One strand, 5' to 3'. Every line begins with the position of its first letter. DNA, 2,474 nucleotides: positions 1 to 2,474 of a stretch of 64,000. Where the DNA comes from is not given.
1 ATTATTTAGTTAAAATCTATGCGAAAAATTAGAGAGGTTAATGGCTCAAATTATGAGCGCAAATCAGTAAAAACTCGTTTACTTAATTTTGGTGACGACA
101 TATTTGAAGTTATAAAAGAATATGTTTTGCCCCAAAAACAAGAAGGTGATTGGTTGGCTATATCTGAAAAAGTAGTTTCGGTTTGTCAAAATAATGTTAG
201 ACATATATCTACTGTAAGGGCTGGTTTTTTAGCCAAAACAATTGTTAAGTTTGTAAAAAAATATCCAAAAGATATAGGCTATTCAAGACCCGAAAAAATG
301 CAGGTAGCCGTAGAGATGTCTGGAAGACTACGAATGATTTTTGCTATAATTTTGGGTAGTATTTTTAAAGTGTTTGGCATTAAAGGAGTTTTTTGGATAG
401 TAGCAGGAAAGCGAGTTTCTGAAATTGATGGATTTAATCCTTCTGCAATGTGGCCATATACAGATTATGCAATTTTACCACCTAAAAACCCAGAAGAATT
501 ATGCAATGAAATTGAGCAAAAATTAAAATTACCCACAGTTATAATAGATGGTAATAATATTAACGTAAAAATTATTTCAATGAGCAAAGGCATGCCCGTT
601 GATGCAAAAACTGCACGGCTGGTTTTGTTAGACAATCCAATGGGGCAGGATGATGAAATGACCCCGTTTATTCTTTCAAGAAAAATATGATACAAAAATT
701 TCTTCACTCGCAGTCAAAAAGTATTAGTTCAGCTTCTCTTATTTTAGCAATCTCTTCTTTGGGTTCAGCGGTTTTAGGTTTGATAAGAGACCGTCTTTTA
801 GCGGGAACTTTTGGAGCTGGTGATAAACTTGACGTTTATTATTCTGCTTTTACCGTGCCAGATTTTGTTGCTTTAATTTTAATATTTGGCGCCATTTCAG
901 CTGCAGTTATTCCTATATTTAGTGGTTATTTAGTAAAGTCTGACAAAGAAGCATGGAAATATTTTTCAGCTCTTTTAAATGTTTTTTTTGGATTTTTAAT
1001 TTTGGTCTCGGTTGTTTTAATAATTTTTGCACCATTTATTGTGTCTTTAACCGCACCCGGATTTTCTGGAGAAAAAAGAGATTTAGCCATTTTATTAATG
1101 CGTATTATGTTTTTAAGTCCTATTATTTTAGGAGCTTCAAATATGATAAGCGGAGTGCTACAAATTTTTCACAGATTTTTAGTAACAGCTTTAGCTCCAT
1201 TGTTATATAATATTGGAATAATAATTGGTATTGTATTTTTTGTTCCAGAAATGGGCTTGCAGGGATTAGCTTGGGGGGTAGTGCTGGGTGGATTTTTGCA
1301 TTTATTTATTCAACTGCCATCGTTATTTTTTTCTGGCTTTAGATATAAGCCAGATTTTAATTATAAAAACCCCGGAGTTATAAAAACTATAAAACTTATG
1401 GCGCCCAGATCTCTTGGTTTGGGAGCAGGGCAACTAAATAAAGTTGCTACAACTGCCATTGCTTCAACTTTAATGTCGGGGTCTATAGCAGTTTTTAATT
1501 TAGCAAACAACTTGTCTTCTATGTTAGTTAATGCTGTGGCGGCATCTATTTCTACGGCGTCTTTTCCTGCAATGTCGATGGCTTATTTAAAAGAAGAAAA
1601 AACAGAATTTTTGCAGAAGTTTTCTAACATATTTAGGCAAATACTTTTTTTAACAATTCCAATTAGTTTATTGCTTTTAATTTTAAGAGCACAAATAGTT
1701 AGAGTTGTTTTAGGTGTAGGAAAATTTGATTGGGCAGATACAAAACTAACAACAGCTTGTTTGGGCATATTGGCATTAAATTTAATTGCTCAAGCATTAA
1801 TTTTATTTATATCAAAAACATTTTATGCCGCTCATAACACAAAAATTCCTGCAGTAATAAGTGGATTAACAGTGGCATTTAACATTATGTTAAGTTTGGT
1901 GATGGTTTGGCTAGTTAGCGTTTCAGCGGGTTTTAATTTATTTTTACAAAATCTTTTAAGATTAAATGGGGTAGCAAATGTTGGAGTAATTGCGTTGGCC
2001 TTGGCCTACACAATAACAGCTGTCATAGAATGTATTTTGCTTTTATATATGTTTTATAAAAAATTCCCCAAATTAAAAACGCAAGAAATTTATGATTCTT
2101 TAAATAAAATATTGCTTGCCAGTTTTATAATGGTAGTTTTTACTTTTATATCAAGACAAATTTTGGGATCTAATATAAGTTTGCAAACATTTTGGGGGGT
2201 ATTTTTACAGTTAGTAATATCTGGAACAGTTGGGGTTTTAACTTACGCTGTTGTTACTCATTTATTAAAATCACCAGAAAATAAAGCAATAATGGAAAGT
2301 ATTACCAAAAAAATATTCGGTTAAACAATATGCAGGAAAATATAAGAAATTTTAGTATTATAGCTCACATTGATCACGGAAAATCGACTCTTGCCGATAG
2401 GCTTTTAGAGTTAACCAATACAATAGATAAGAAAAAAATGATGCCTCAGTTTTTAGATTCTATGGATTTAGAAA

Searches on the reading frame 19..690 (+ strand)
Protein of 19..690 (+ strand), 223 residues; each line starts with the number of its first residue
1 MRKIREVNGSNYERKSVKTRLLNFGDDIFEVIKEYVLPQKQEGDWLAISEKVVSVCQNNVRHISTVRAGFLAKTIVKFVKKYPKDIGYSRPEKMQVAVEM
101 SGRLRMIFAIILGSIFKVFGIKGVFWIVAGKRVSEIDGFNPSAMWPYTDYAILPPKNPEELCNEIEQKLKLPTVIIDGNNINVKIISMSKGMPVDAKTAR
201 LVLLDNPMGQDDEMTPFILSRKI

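Call 71: search_protein_families(library=pfam, proteins=[window:19-690:+], max_evalue=0.00001)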
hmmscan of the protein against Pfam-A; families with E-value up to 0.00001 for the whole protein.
window:19-690:+ (223 aa): 1 family
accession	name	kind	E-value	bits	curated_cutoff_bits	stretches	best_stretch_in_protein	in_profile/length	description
PF01996.21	F420_ligase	-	3.5e-11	43.5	25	1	17-171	2-136/218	F420-0:Gamma-glutamyl ligase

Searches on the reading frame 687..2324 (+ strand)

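Call 71: search_protein_families(library=pfam, proteins=[window:687-2324:+], max_evalue=0.00001)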
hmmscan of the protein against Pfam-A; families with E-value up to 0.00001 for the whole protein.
window:687-2324:+ (545 aa): 3 families
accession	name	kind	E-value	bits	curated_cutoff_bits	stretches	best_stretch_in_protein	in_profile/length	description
PF03023.19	MurJ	-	5.6e-77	259.7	27.4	1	39-509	2-446/451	Lipid II flippase MurJ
PF13440.11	Polysacc_synt_3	-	8.1e-09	35.6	23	1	61-343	14-285/293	Polysaccharide biosynthesis protein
PF01943.22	Polysacc_synt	-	6.3e-08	32.8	28.2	1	96-298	78-272/274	Polysaccharide biosynthesis protein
